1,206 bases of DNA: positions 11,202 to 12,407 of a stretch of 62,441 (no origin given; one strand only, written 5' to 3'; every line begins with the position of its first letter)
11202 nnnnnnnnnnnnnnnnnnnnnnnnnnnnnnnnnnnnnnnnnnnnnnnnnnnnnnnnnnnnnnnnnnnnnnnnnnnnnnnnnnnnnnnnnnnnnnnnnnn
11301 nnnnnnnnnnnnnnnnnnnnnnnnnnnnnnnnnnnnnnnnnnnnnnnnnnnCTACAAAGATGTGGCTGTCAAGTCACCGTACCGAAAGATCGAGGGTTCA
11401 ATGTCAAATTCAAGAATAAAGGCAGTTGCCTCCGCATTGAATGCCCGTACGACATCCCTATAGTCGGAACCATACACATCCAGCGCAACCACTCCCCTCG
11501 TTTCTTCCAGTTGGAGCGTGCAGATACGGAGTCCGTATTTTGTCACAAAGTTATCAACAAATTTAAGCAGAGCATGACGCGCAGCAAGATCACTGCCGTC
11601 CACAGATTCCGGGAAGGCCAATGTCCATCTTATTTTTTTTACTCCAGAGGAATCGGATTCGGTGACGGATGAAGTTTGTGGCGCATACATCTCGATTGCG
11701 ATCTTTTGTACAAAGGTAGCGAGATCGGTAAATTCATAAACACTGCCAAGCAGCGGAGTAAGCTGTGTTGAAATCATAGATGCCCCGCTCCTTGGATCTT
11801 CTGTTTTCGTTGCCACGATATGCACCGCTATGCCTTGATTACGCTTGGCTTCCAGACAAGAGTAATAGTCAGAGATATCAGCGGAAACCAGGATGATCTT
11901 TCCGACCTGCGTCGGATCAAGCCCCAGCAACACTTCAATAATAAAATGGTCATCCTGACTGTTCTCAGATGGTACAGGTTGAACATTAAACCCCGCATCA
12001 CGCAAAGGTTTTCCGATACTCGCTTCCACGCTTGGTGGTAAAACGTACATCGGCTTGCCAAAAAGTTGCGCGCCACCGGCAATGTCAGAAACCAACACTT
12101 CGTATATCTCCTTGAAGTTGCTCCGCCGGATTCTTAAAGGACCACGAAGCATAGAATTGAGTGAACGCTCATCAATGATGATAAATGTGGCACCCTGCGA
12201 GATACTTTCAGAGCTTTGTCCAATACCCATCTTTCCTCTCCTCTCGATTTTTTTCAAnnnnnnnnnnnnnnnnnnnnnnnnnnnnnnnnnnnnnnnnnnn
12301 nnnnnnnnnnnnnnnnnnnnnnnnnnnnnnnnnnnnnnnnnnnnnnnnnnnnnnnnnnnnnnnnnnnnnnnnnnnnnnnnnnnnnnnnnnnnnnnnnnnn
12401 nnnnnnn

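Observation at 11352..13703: Paralogous NYN/LabA-like gene pair: three NYN-like modules, only one keeping the acidic catalytic-type residues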

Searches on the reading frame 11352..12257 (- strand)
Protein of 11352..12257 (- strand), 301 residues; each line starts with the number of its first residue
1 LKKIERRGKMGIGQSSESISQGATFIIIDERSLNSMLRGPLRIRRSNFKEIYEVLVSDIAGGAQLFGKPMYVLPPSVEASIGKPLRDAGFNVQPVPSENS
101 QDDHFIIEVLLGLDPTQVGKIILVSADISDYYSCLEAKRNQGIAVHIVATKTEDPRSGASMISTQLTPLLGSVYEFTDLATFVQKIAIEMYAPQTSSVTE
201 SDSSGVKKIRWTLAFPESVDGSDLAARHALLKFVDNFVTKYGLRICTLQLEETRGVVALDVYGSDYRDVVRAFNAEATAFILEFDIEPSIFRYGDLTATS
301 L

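Call 4: search_protein_families(library=pfam, proteins=[window:11352-12257:-], max_evalue=1)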
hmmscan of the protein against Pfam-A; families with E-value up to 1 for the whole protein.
window:11352-12257:- (301 aa): 1 family
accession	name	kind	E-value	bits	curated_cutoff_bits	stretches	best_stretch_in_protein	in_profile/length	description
PF01936.24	NYN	-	0.00029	21.8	24.2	1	85-153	55-126/145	NYN domain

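Call 5: search_protein_families(library=ncbifam, proteins=[window:11352-12257:-], max_evalue=1)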
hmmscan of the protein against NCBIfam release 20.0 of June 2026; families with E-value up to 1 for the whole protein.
window:11352-12257:- (301 aa): 0 families

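Call 10: search_protein_families(library=padloc, proteins=[window:11352-12257:-], max_evalue=1)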
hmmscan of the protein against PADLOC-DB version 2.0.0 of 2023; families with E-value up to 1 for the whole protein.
window:11352-12257:- (301 aa): 0 families

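Call 11: search_solved_structures(query=window:11352-12257:-, max_evalue=10)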
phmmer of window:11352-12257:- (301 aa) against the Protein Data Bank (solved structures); distinct sequences matched with E-value up to 10: 2.
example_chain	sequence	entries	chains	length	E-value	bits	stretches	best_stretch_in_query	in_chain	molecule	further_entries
9rsm_A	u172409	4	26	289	0.4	13.1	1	189-231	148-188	Leukocidin/Hemolysin toxin family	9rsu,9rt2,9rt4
7fch_A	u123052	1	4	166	1.2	11.5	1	208-271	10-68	Interleukin-18 receptor accessory protein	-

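Call 13: find_homologous_proteins(query=window:11352-12257:-)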
Query window:11352-12257:- (301 aa): 1 proteins with E <= 0.001 among 1484 candidates.
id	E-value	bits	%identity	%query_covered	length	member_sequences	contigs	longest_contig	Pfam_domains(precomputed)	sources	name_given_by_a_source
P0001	6.7e-186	634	100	97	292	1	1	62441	-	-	-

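Call 20: find_encoding_contigs(protein=P0001, flank=10000, max_places=6)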
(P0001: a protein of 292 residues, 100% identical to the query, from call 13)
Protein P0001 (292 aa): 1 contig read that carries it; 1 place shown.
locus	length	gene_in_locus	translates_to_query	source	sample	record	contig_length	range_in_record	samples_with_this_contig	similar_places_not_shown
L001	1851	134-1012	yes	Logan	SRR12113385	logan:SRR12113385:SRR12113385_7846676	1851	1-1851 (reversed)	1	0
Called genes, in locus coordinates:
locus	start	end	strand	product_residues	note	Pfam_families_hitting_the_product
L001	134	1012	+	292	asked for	-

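Call 28: search_protein_families(library=pfam, alignment_id=A3, max_evalue=0.001)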
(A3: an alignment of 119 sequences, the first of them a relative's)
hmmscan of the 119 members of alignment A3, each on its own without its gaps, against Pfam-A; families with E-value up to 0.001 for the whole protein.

A. member 1, P0001 (292 aa): 1 family
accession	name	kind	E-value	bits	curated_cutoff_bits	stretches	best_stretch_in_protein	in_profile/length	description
PF01936.24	NYN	-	0.0003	21.7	24.2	1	76-144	55-126/145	NYN domain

B. families by the number of members that match (of 119 scanned): 3 families
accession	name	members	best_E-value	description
PF01936.24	NYN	69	5.8e-13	NYN domain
PF18480.7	DUF5615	1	0.00025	Domain of unknown function (DUF5615)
PF00532.27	Peripla_BP_1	1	0.00029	Periplasmic binding proteins and sugar binding domain of LacI family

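Call 41: find_related_loci(query=A5, collection=genome_contigs, flank=10000)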
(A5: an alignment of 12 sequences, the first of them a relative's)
Query A5 (292 aa) in genome_contigs; peptide patterns used: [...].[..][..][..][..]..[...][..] (x = any residue, [..] = any of these).
50 stretches matched a pattern; 2 encode a relative of the query (tblastn E <= 1e-3); 2 distinct loci.
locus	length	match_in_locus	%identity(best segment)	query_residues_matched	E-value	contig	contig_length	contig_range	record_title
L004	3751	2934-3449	34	17-193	2e-24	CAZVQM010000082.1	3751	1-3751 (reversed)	MAG TPA_asm: uncultured Candidatus Saccharibacteria bacterium isolate SRP050083_co1_421 genome assembly, contig: NODE_16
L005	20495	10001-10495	30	12-177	2e-19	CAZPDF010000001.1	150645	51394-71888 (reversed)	MAG TPA_asm: uncultured Candidatus Saccharibacteria bacterium isolate SRP178908_co1_311 genome assembly, contig: NODE_36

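Call 48: find_homologous_proteins(query=A4, max_evalue=0.00001)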
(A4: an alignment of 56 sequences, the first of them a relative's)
Query A4 (56 sequences) (292 aa, profile of the alignment): 2 proteins with E <= 0.00001 among 8000 candidates.
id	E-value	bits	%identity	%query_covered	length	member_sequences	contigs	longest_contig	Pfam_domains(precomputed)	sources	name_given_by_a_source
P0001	9.3e-57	210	100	100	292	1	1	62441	-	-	-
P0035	8.6e-52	194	28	56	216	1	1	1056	-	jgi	-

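Call 54: search_solved_structures(query=A6, max_evalue=1, show_alignments=2)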
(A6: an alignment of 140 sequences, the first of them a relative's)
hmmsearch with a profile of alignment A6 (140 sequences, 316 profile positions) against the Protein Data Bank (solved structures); distinct sequences matched with E-value up to 1: 8.
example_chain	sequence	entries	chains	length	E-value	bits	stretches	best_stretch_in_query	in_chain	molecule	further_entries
2qip_A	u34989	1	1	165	9.8e-06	28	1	57-187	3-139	Protein of unknown function VPA0982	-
4ky3_A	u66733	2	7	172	0.17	14.1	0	245-310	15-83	designed protein OR327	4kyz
2jvf_A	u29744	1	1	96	0.17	14.1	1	237-311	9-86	de novo protein M7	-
7z8m_M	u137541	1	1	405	0.29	13.3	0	252-299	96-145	Dynactin subunit 2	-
30dr_M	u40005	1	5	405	0.75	12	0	252-299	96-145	Dynactin subunit 2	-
6znl_M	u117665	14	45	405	0.75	12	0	252-299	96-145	Dynactin subunit 2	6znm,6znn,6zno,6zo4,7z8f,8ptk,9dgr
3urm_A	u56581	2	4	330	0.79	11.9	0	121-187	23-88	Multiple sugar-binding periplasmic receptor ChvE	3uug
2l82_A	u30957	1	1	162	0.94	11.6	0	152-198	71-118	DESIGNED PROTEIN OR32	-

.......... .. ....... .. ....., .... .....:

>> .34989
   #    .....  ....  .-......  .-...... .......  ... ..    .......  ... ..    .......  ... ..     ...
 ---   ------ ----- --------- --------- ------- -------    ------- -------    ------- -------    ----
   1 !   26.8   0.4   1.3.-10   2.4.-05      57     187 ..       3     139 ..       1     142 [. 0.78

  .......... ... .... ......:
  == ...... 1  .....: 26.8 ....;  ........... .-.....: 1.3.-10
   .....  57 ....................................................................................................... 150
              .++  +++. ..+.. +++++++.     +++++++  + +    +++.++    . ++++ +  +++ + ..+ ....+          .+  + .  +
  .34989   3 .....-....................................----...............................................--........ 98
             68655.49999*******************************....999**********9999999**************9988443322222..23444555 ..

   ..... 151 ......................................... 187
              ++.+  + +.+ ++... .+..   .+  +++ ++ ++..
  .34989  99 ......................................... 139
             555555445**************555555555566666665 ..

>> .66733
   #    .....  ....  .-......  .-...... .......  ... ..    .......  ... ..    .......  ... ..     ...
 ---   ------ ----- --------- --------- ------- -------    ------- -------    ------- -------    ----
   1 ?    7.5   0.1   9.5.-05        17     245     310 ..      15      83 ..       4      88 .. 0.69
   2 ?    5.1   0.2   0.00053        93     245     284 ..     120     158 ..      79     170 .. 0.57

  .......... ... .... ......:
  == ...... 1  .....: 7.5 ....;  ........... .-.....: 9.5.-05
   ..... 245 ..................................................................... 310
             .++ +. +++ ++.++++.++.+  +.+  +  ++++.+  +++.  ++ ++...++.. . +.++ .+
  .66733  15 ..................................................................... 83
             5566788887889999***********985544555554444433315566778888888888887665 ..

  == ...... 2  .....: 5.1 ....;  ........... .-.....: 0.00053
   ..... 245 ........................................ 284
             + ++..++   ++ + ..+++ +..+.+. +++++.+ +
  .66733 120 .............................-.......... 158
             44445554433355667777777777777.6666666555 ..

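Call 62: predict_structure(alignment_id=A6)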
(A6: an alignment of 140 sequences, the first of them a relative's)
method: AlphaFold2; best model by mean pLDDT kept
length: 292 residues; sequences in the alignment: 140
mean_pLDDT: 83.0   pTM: 0.67
mean pLDDT of the five models: 83.0, 82.6, 82.5, 82.2, 77.4
residues with pLDDT >= 90: 170; 70-90: 39; 50-70: 66; < 50: 17
segments of 3 or more residues with pLDDT < 50: 245-249, 287-292
pLDDT, mean of each block of 10 residues (from residue 1): 55 93 98 98 98 97 98 98 98 98 97 97 97 97 95 94 97 98 73 61 70 77 80 69 49 56 61 68 50 32
secondary structure, 60 per line:
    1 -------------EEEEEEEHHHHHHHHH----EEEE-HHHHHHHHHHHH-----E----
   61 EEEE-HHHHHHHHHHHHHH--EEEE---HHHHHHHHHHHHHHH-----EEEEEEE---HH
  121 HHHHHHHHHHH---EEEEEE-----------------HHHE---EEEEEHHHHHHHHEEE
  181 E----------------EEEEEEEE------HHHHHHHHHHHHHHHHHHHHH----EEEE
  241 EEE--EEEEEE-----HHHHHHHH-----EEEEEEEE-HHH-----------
elements in order: E14-20 H21-29 E34-37 H39-50 E61-64 H66-79 E82-85 H89-103 E109-115 H119-131 E135-140 E165-169 H170-177 E178-181 E198-205 H212-232 E237-243 E246-251 H257-264 E270-277

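Call 65: fold_search(model_id=the predicted structure, library=pdb)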
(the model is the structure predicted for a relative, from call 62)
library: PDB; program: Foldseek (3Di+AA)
matches with E <= 10: 1172; with E <= 0.001: 2
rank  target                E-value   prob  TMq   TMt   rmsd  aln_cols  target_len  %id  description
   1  2qip                  4.3e-04  1.00  0.38  0.64   4.0       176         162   16  Crystal structure of a protein of unknown function VPA0982 from Vibrio parahaemolyticus RIMD 2210633 (released 2007-07-24)
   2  6fdl_B                5.2e-04  1.00  0.42  0.75   3.5       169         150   14  Crystal structure of the NYN domain of human MARF1 (released 2018-11-07)
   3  5yaa_D                2.5e-03  1.00  0.40  0.72   3.7       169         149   12  Crystal structure of Marf1 NYN domain from Mus musculus (released 2018-10-03)
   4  9pzg_V                3.5e-03  0.77  0.23  0.25  14.4       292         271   15  Bacterial ribosomal 2'-O-methyltransferase RsmI in complex with the small ribosomal subunit (released 2025-09-24)
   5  7en6_A                1.0e-02  0.87  0.20  0.30   7.2       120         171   20  The crystal structure of Escherichia coli MurR in apo form (released 2022-04-20)
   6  7en6_C                1.1e-02  0.87  0.20  0.30   7.3       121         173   20  The crystal structure of Escherichia coli MurR in apo form (released 2022-04-20)
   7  7en6_B                1.2e-02  0.72  0.23  0.33  10.2       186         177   17  The crystal structure of Escherichia coli MurR in apo form (released 2022-04-20)
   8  5g5s                  1.9e-02  0.66  0.21  0.10   7.7       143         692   14  Structure of the Argonaute protein from Methanocaldcoccus janaschii (released 2017-02-08)
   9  9pzg_W                1.9e-02  0.41  0.22  0.23  15.1       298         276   13  Bacterial ribosomal 2'-O-methyltransferase RsmI in complex with the small ribosomal subunit (released 2025-09-24)
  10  6e07_Q                2.3e-02  0.66  0.26  0.18   8.7       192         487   10  Crystal structure of Canton G6PD in complex with structural NADP (released 2018-07-25)
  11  7sng_A                2.3e-02  0.63  0.22  0.16   8.5       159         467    9  structure of G6PD-WT tetramer (released 2022-07-13)
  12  6e07_C                2.5e-02  0.63  0.26  0.18   8.7       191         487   10  Crystal structure of Canton G6PD in complex with structural NADP (released 2018-07-25)
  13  9ijj_4R               2.7e-02  0.75  0.17  0.14   5.5        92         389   18  In situ structure of the central apparatus in mouse sperm axoneme. (released 2025-06-04)
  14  6va7                  2.7e-02  0.41  0.26  0.20  16.5       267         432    8  Crystal structure of glucose-6-phosphate dehydrogenase P396L mutant in complex with catalytic NADP+ (released 2021-01-27)
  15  1lc5                  3.0e-02  0.35  0.25  0.22  17.1       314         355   12  Crystal Structure of L-Threonine-O-3-phosphate Decarboxylase from S. enterica in its apo state (released 2002-06-28)
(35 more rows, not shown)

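Call 68: find_related_loci(query=A5, collection=metagenome_contigs, flank=8000)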
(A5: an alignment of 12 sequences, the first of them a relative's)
Query A5 (292 aa) in metagenome_contigs; peptide patterns used: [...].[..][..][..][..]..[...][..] (x = any residue, [..] = any of these).
46 stretches matched a pattern; 6 encode a relative of the query (tblastn E <= 1e-3); 6 distinct loci.
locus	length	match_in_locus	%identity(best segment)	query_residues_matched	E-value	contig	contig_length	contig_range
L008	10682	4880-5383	35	17-189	3e-24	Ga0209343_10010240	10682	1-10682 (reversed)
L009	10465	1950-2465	34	17-193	3e-24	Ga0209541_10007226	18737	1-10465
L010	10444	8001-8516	34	17-193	3e-24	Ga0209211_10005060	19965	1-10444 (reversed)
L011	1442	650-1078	36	30-177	1e-23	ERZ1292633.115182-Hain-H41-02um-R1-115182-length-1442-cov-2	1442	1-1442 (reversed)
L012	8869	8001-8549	30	11-195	7e-14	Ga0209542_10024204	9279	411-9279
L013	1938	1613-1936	27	3-115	4e-9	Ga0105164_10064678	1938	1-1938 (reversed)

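Call 69: find_related_loci(query=A5, collection=viral_contigs, flank=8000)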
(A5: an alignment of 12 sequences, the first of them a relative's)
Query A5 (292 aa) in viral_contigs; peptide patterns used: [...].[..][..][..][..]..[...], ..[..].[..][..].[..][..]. (x = any residue, [..] = any of these).
14 stretches matched a pattern, but none encodes a relative of the query by tblastn (E <= 1e-3).

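Call 74: search_protein_families(library=pfam, proteins=[L008:2422-3393:+, L008:3626-4723:+, L008:5688-5918:+, L008:5911-7164:+, L012:6108-6899:+, L012:6906-7580:+], max_evalue=0.001)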
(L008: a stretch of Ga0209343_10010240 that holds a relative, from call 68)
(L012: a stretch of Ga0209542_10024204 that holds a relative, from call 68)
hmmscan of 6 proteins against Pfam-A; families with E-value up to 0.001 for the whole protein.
L008:2422-3393:+ (323 aa): 4 families
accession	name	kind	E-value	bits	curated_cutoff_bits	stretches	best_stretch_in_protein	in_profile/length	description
PF01018.28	GTP1_OBG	-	3.6e-43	147.3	27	1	3-154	1-155/155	GTP1/OBG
PF01926.29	MMR_HSR1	-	3.5e-25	88.8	21.9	1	157-259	1-101/113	50S ribosome-binding GTPase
PF02421.24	FeoB_N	-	1.2e-11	44.8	27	1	158-241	3-91/156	Ferrous iron transport protein B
PF03193.22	RsgA_GTPase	-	0.00055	20.2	30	0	246-314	38-105/174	RsgA GTPase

L008:3626-4723:+ (365 aa): 1 family
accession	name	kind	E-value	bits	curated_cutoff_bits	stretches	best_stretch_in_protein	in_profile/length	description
PF11141.13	DUF2914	-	1.3e-14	54.1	23.6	1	284-351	2-62/62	Protein of unknown function (DUF2914)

L008:5688-5918:+ (76 aa): 0 families

L008:5911-7164:+ (417 aa): 3 families
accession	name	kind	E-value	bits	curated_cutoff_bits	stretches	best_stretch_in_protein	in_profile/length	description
PF00270.35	DEAD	-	1.5e-52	178.1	26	1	32-193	1-164/167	DEAD/DEAH box helicase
PF00271.37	Helicase_C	-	6.5e-29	100.8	23.5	1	231-338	2-110/110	Helicase conserved C-terminal domain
PF04851.21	ResIII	-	3.1e-06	27.7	22.5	1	46-190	24-163/164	Type III restriction enzyme, res subunit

L012:6108-6899:+ (263 aa): 1 family
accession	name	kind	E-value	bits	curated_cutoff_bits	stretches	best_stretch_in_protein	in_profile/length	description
PF00696.33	AA_kinase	-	5.2e-42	144.6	24.9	1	15-240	1-234/234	Amino acid kinase family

L012:6906-7580:+ (224 aa): 1 family
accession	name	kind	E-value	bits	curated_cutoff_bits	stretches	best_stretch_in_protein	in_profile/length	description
PF01746.26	tRNA_m1G_MT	-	1.6e-39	136.1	27.3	1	24-222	2-185/195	tRNA (Guanine-1)-methyltransferase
